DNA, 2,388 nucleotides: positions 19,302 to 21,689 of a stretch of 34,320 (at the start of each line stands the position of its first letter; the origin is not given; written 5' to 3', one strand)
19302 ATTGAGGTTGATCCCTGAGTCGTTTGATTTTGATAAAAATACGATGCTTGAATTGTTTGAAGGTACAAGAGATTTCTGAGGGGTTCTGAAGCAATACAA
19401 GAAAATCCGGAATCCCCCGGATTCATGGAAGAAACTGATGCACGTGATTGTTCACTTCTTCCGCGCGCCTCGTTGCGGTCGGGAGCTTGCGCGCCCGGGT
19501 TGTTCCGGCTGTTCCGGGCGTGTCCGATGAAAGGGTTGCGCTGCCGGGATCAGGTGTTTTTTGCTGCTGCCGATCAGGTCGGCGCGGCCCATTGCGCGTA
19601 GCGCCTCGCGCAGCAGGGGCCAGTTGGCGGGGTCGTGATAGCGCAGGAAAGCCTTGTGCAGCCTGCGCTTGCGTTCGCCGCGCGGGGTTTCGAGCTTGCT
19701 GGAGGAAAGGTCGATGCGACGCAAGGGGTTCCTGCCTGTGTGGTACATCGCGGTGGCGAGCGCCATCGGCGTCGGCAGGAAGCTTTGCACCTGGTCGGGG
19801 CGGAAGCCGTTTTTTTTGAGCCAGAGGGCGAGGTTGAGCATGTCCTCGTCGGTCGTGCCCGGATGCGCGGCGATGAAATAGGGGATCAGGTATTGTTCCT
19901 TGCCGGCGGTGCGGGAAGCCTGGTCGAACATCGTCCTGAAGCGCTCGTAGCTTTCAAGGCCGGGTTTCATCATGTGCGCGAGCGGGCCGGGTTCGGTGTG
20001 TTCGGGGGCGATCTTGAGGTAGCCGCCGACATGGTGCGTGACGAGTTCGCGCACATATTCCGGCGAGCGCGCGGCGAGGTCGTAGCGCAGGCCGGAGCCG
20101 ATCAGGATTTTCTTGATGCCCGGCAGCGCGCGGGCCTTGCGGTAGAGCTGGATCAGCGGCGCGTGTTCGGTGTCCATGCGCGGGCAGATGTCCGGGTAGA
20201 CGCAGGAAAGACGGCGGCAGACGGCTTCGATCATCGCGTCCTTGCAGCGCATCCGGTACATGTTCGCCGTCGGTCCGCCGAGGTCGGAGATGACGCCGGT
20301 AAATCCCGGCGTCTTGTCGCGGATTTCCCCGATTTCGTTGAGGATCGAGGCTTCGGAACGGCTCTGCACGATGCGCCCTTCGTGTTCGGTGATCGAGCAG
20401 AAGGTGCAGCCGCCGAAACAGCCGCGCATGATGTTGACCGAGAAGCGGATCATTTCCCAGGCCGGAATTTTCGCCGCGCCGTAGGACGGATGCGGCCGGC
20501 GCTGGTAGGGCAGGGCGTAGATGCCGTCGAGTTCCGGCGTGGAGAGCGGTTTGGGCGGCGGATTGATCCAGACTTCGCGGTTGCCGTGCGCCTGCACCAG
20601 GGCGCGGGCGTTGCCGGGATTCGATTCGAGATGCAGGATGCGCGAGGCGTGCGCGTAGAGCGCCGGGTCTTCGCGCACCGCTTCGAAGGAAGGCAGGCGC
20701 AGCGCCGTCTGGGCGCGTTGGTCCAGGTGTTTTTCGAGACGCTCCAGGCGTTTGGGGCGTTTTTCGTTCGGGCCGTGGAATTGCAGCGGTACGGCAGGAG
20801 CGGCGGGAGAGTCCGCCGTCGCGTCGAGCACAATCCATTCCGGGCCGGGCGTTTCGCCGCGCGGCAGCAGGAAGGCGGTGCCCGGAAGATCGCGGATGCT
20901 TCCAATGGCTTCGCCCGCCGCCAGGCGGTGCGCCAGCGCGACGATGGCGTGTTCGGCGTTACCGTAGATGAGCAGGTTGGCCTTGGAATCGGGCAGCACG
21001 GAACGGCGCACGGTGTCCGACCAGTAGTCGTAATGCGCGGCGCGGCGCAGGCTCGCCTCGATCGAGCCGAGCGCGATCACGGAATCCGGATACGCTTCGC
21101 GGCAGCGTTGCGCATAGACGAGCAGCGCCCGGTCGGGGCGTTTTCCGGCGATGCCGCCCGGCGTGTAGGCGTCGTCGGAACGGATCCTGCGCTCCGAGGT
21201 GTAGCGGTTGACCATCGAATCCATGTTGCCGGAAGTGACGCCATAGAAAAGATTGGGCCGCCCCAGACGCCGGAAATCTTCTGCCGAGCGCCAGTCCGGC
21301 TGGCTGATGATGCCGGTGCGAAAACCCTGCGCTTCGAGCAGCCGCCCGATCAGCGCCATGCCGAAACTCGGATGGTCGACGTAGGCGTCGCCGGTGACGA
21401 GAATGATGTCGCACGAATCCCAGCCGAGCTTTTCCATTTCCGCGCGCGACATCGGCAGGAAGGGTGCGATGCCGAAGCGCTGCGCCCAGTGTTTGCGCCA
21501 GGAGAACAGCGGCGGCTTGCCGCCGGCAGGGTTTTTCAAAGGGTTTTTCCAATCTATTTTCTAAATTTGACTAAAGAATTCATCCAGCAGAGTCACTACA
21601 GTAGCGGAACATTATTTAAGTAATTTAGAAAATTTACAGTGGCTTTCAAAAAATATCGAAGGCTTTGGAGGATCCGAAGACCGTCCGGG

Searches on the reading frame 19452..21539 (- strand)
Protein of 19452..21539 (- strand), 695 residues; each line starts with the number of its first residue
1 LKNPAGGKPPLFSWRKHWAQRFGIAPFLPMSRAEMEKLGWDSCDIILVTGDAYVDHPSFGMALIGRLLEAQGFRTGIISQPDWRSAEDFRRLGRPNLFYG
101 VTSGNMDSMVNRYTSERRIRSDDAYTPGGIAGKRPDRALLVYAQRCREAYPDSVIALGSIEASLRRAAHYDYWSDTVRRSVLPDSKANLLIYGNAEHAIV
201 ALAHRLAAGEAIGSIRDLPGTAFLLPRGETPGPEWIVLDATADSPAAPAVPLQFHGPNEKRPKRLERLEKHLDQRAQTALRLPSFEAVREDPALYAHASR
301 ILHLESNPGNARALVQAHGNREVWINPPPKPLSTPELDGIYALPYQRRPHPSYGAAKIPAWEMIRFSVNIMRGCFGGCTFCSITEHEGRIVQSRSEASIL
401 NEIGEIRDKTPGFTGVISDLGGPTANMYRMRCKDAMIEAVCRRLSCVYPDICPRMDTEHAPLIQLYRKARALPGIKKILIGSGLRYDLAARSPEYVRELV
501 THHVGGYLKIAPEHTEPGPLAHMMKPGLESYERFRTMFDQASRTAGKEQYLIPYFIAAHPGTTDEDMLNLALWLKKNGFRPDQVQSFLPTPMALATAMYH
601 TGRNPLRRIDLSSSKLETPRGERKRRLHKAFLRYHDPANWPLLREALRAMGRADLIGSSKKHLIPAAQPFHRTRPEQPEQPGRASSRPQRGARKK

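Call 4: search_protein_families(library=pfam, proteins=[window:19452-21539:-], max_evalue=0.1)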
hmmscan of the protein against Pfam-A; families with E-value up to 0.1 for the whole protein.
window:19452-21539:- (695 aa): 3 families
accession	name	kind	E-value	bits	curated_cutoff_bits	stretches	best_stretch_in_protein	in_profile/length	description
PF08497.15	Radical_SAM_N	-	2.4e-132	441.2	25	1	27-367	1-301/301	Radical SAM N-terminal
PF11842.13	DUF3362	-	8e-44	149.9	27.6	1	582-691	1-110/151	Domain of unknown function (DUF3362)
PF04055.27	Radical_SAM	-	1.4e-09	38.8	29.5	1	368-573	1-165/166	Radical SAM superfamily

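Call 23: find_related_loci(query=window:19452-21539:-, collection=genome_contigs, flank=10000)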
Query window:19452-21539:- (695 aa) in genome_contigs; peptide patterns used: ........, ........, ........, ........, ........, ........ (x = any residue, [..] = any of these).
600 stretches matched a pattern (row limit reached: there are more); 598 encode a relative of the query (tblastn E <= 1e-3); the best 80 are kept; 80 distinct loci.
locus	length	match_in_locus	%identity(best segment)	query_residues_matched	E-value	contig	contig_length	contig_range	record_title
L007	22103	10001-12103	72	10-692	0e+0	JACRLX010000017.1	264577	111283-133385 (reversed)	MAG: Rhodocyclales bacterium isolate NC_groundwater_1892_Pr3_B-0.1um_64_18 SR2-18-B1_coassembly_142817, whole genome sho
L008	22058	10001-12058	73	11-669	0e+0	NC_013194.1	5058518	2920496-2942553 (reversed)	Candidatus Accumulibacter phosphatis, complete sequence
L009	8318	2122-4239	70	10-695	0e+0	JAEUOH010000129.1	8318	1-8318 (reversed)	MAG: Dechloromonas sp. isolate new MAG-194 k141_1562646, whole genome shotgun sequence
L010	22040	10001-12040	71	11-669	0e+0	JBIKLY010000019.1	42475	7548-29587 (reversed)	MAG: Rhodocyclaceae bacterium isolate ME2014-08-28_3300035662_group5_bin33 Rohwer_bin2357_scaffold_443_c1, whole genome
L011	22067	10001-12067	70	6-669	0e+0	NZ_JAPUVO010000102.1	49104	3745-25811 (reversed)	MAG: Propionivibrio sp. isolate MAG Bin178 bin178_k141_265, whole genome shotgun sequence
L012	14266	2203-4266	70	1-669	0e+0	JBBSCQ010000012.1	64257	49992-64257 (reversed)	MAG: Burkholderiales bacterium isolate metawrap_la6_3 metawrap_la6_3_K_1450901_L_64257_cov_15.1672, whole genome shotgun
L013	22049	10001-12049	71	10-669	0e+0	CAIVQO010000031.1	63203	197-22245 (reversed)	MAG: uncultured beta proteobacterium isolate LaPlata-7m-b_bin-306 genome assembly, contig: bin-306:031/103, whole genome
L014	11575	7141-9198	69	10-669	0e+0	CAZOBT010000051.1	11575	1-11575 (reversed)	MAG TPA_asm: uncultured Rhodocyclaceae bacterium isolate SRP342105_co1_336 genome assembly, contig: NODE_7633_length_115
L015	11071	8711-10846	68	11-670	0e+0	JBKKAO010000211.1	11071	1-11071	MAG: Burkholderiales bacterium isolate swi_bin.303 S1Ck127_15421624_flag_1_multi_9.0000_len_11071, whole genome shotgun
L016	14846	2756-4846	68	11-669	0e+0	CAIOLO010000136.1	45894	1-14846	MAG: uncultured beta proteobacterium isolate LJ_bin-1959 genome assembly, contig: bin-1959:136/172, whole genome shotgun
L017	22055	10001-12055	69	11-688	0e+0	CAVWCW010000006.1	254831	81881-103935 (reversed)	MAG: uncultured Gammaproteobacteria bacterium isolate MFD03804.bin.1.42 genome assembly, contig: contig_238, whole genom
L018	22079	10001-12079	68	9-685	0e+0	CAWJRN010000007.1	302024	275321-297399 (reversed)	MAG: uncultured Gammaproteobacteria bacterium isolate MFD03804.bin.1.111 genome assembly, contig: contig_23630, whole ge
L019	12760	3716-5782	70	10-694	0e+0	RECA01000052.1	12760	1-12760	MAG: Thioalkalivibrio sp. isolate LCM1.Bin52 NODE_6186_length_12760_cov_9.43424, whole genome shotgun sequence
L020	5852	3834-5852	70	9-669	0e+0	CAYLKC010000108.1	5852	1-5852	MAG TPA_asm: uncultured Chromatiales bacterium isolate SRP193661_co1_52 genome assembly, contig: NODE_13638_length_5852_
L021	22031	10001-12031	69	11-669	0e+0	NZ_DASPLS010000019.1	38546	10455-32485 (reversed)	MAG: Noviherbaspirillum sp. isolate SMAG_U12071 k141_43702, whole genome shotgun sequence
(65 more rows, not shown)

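Call 44: find_encoding_contigs(protein=window:19452-21539:-, flank=6000, max_places=8)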
Protein window:19452-21539:- (695 aa): no gene with exactly this product is on record in the collection.
